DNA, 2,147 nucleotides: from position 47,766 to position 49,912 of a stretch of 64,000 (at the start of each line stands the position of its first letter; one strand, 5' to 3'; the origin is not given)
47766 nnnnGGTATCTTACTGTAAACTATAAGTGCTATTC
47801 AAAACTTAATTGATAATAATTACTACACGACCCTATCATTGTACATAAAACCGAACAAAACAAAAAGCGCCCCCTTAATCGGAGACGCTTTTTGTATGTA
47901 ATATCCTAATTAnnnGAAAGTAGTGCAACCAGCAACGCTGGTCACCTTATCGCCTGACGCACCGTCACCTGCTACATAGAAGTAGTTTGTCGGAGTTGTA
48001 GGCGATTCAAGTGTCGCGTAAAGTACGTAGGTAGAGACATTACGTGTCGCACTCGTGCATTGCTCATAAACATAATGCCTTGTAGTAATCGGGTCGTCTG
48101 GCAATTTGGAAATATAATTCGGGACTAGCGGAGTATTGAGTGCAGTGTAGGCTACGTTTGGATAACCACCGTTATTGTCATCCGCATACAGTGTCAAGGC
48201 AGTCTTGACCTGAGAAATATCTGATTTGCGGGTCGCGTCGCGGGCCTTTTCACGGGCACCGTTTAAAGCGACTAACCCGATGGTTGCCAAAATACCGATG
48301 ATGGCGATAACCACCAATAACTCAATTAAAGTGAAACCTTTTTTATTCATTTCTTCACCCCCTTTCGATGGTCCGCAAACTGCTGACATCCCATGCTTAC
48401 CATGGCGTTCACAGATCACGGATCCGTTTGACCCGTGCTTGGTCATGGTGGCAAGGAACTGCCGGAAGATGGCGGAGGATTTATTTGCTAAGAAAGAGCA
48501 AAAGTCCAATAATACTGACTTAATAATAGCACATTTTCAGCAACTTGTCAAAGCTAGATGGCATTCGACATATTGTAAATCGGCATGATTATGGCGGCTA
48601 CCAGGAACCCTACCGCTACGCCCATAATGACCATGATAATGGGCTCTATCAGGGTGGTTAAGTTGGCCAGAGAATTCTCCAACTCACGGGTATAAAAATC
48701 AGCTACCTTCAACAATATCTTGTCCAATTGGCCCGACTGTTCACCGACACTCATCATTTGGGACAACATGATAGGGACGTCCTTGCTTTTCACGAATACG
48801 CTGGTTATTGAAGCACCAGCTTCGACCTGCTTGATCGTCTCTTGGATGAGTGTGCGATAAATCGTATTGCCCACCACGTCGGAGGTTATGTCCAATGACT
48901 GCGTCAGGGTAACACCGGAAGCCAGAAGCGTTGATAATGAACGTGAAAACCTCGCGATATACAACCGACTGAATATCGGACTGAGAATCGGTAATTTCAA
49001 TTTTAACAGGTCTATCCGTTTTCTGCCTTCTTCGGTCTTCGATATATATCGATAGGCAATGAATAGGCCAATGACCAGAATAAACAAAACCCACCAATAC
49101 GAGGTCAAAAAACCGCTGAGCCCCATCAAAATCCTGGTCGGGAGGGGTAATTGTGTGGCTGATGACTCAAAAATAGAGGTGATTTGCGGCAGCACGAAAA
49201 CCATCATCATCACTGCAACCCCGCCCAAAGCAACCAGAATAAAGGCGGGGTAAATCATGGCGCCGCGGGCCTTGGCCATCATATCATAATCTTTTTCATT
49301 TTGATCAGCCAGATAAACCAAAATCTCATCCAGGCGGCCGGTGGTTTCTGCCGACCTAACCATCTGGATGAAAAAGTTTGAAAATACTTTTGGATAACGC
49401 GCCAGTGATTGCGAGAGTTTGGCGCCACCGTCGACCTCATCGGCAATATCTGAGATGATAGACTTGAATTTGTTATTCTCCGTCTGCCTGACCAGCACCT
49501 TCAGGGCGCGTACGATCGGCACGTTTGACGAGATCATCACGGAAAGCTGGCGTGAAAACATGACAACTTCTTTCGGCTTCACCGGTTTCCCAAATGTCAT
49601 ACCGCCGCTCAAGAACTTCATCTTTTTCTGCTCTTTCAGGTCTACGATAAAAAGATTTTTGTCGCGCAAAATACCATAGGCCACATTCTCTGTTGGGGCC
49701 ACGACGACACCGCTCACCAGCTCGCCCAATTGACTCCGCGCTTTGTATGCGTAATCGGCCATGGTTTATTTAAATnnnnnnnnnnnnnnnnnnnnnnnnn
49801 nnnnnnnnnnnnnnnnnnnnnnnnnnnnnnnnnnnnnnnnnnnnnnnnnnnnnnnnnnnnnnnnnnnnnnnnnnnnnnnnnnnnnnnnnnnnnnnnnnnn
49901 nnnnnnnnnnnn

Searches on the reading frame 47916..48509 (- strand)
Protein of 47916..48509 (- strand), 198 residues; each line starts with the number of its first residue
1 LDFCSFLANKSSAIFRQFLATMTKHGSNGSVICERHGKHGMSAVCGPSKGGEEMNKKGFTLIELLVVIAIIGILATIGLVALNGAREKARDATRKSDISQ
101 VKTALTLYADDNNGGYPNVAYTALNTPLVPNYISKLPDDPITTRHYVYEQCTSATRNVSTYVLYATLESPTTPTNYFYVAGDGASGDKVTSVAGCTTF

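Call 8: search_protein_families(library=pfam, proteins=[window:47916-48509:-], max_evalue=0.001)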
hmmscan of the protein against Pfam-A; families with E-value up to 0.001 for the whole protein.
window:47916-48509:- (198 aa): 1 family
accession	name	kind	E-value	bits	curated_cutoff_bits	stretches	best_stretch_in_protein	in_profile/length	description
PF07963.17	N_methyl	-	2.2e-09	36.9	21.2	1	55-78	3-26/27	Prokaryotic N-terminal methylation motif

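Call 9: search_protein_families(library=ncbifam, proteins=[window:47916-48509:-], max_evalue=0.1)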
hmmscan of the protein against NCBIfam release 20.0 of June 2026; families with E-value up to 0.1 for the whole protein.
window:47916-48509:- (198 aa): 17 families
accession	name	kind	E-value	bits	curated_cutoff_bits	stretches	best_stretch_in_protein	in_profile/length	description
TIGR01710.1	typeII_sec_gspG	equivalog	1.5e-13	51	88.85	1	57-154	1-107/134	type II secretion system major pseudopilin GspG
TIGR02532.1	IV_pilin_GFxxxE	domain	6e-10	38.5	16.3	1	56-79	1-24/24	prepilin-type N-terminal cleavage/methylation domain-containing protein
NF007862.0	PRK10574.1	equivalog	3.7e-08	33.6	138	1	54-111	2-59/145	prepilin peptidase-dependent pilin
TIGR01708.2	typeII_sec_gspH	equivalog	8.3e-08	32.4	80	1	57-89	2-34/169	type II secretion system minor pseudopilin GspH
NF041775.1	typeIV_PilA_Myxo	equivalog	1.4e-06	28.4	400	1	56-104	10-58/214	type IV pilin protein PilA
NF040999.1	pilin_ComGC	equivalog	2.8e-06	27.4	75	1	56-112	1-57/84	competence type IV pilus major pilin ComGC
NF041013.1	T4P_ComGE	equivalog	7.9e-06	25.9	49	1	55-112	2-60/83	competence type IV pilus minor pilin ComGE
NF007800.0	PRK10506.1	equivalog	2e-05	24.5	158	1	55-92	7-44/163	prepilin peptidase-dependent protein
TIGR02596.1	TIGR02596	subfamily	0.00042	20.4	70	1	59-85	1-27/196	Verru_Chthon cassette protein D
TIGR01711.1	gspJ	equivalog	0.0043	16.9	64.85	1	57-107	1-52/192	type II secretion system minor pseudopilin GspJ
NF040982.1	ComGD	equivalog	0.0047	17.3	70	1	56-82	1-27/139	competence type IV pilus minor pilin ComGD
TIGR02599.1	TIGR02599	subfamily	0.013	14.7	256.5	1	58-96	1-39/361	Verru_Chthon cassette protein C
TIGR01707.1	gspI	equivalog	0.021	15.3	44.35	1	58-83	1-25/101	type II secretion system minor pseudopilin GspI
NF047828.1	T3SSXpsI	equivalog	0.044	13.8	150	1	57-96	2-41/132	type II secretion system protein XpsI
NF041002.1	pilin_ComGF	equivalog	0.058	13.6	80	1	56-77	1-22/139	competence type IV pilus minor pilin ComGF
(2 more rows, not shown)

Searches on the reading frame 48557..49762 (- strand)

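Call 8: search_protein_families(library=pfam, proteins=[window:48557-49762:-], max_evalue=0.001)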
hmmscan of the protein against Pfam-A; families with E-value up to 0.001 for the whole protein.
window:48557-49762:- (402 aa): 1 family
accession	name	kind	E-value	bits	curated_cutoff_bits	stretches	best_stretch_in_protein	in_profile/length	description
PF00482.28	T2SSF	-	6.4e-60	201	25.2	2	69-192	1-125/125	Type II secretion system (T2SS), protein F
